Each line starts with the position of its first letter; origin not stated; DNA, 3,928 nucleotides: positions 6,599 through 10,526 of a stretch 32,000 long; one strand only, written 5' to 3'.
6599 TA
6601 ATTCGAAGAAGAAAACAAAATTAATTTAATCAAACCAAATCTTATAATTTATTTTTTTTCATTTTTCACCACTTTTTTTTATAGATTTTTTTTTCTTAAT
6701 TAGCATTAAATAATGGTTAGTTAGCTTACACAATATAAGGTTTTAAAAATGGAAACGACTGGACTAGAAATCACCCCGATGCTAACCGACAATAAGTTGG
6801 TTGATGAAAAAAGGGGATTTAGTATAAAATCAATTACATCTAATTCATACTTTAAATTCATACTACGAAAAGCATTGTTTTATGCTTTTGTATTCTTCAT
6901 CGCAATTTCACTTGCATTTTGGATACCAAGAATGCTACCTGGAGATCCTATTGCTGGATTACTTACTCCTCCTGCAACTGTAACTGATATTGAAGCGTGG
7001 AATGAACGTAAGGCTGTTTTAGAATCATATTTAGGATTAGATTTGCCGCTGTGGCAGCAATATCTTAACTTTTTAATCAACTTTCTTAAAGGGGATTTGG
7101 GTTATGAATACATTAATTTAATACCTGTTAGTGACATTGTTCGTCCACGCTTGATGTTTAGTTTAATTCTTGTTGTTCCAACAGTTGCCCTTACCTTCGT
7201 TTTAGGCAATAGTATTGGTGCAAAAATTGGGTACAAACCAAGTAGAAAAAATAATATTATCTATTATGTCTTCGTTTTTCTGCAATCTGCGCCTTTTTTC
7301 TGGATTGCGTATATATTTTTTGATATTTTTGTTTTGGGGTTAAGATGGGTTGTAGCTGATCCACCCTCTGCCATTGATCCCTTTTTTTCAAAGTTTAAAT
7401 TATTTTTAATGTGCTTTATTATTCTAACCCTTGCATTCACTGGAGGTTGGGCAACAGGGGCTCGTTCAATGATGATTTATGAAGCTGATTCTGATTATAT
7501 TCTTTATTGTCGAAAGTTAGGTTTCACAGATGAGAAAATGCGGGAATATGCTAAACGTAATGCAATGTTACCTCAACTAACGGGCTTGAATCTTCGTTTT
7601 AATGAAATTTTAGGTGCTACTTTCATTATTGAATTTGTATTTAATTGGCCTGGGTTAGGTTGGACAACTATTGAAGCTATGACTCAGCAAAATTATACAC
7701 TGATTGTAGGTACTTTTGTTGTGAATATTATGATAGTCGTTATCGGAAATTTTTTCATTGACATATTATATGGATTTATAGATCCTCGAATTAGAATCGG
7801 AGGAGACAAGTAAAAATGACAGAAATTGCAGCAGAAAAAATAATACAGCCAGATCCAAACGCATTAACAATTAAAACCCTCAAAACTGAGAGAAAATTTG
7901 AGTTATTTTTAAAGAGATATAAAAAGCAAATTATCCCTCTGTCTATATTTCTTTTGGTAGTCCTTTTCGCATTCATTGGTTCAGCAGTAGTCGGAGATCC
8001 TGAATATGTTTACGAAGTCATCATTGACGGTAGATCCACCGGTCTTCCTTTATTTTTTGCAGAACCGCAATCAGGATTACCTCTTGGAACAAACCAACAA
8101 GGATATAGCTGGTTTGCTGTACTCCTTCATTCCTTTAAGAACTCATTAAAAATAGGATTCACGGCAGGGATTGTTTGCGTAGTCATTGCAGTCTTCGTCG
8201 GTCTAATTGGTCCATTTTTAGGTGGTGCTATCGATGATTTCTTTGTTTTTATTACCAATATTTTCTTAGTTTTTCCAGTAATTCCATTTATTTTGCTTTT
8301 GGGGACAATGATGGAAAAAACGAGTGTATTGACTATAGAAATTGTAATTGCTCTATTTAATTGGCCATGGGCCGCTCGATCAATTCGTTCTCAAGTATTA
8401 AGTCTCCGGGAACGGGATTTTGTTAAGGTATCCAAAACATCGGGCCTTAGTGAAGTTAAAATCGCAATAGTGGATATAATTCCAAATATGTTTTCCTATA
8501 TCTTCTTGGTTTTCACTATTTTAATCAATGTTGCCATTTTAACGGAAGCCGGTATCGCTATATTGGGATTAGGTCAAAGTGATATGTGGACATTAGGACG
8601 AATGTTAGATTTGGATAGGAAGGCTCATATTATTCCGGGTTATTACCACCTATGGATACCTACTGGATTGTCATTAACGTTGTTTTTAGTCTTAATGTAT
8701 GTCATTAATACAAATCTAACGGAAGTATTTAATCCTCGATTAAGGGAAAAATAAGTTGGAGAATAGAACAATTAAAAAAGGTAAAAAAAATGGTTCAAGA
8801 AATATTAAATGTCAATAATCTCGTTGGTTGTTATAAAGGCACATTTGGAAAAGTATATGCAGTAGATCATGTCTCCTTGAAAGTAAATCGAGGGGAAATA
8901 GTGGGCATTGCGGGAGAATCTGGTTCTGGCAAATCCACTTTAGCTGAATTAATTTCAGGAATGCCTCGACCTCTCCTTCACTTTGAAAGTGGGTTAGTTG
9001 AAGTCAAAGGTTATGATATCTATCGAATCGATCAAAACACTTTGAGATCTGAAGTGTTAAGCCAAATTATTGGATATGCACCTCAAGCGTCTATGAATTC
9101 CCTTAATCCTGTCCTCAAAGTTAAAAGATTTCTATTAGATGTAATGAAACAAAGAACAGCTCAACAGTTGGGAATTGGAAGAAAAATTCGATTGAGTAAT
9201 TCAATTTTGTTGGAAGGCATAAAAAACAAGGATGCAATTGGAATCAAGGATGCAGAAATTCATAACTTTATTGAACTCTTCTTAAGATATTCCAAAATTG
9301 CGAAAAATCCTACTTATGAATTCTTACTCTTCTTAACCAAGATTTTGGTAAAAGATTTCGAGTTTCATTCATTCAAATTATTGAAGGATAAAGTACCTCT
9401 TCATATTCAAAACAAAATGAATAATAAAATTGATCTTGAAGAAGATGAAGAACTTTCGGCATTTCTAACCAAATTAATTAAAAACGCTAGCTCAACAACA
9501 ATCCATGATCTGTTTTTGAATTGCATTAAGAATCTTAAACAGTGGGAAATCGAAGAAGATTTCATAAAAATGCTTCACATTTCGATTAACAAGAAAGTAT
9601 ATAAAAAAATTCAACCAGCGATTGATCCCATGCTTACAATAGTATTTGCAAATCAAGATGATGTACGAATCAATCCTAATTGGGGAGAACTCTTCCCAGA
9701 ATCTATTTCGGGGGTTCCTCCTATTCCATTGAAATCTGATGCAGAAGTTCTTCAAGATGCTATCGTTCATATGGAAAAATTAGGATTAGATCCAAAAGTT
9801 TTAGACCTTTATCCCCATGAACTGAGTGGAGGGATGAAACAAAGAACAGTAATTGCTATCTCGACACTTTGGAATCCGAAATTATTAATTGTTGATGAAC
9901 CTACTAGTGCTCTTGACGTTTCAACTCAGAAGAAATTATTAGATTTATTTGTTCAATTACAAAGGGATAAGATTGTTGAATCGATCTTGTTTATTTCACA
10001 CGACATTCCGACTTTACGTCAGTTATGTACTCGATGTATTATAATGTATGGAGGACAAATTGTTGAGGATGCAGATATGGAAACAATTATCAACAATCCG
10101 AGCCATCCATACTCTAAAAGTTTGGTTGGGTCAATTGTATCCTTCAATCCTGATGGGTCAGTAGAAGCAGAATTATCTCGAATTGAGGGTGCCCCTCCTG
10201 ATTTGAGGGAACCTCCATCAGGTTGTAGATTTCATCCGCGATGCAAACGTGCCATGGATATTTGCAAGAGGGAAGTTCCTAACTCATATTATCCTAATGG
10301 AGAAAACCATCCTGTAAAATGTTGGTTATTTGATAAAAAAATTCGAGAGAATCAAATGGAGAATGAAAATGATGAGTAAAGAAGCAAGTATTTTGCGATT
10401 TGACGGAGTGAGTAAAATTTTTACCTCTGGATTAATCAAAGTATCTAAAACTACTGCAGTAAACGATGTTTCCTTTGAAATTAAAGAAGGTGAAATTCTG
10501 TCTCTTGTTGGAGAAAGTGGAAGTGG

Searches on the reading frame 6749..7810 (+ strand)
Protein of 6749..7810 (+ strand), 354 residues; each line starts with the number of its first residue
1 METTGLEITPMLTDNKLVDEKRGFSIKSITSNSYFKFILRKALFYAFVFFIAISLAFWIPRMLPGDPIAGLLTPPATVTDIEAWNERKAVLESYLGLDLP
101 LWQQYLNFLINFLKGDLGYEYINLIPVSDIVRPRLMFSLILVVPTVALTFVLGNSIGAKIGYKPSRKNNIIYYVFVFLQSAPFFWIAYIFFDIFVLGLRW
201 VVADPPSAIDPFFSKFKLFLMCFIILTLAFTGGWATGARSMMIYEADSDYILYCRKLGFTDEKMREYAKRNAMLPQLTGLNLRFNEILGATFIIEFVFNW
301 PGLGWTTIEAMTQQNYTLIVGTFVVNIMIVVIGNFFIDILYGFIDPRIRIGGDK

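Call 12: search_protein_families(library=pfam, proteins=[window:6749-7810:+])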
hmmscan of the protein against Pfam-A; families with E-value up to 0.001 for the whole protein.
window:6749-7810:+ (354 aa): 1 family
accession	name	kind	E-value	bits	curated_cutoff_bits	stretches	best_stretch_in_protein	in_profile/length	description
PF00528.27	BPD_transp_1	-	2.9e-33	115.6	26.4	1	153-349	1-183/184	Binding-protein-dependent transport system inner membrane component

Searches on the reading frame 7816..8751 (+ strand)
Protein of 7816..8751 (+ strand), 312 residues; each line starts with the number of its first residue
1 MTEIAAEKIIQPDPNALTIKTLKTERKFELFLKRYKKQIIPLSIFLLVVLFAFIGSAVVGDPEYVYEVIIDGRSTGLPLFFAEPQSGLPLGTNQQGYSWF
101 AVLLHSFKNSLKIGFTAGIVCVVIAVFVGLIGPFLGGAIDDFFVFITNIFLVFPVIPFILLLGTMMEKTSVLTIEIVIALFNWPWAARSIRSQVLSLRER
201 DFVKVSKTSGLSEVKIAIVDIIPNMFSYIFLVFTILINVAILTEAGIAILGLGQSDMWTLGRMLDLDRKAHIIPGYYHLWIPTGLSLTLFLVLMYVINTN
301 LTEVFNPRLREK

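Call 12: search_protein_families(library=pfam, proteins=[window:7816-8751:+])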
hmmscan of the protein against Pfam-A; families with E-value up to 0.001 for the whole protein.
window:7816-8751:+ (312 aa): 1 family
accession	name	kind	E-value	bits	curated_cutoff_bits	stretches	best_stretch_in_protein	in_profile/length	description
PF00528.27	BPD_transp_1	-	2.9e-15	56.9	26.4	1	125-310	5-183/184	Binding-protein-dependent transport system inner membrane component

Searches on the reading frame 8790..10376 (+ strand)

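Call 12: search_protein_families(library=pfam, proteins=[window:8790-10376:+])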
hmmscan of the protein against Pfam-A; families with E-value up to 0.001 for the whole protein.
window:8790-10376:+ (529 aa): 3 families
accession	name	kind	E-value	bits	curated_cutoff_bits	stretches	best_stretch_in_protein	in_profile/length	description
PF00005.33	ABC_tran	-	2e-25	90.4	25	2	26-122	2-84/137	ABC transporter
PF08352.17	oligo_HPY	-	3.7e-17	62.9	27.1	1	425-492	1-65/65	Oligopeptide/dipeptide transporter, C-terminal region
PF13304.12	AAA_21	-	1.8e-05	25.4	27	0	339-392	232-288/304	AAA domain, putative AbiEii toxin, Type IV TA system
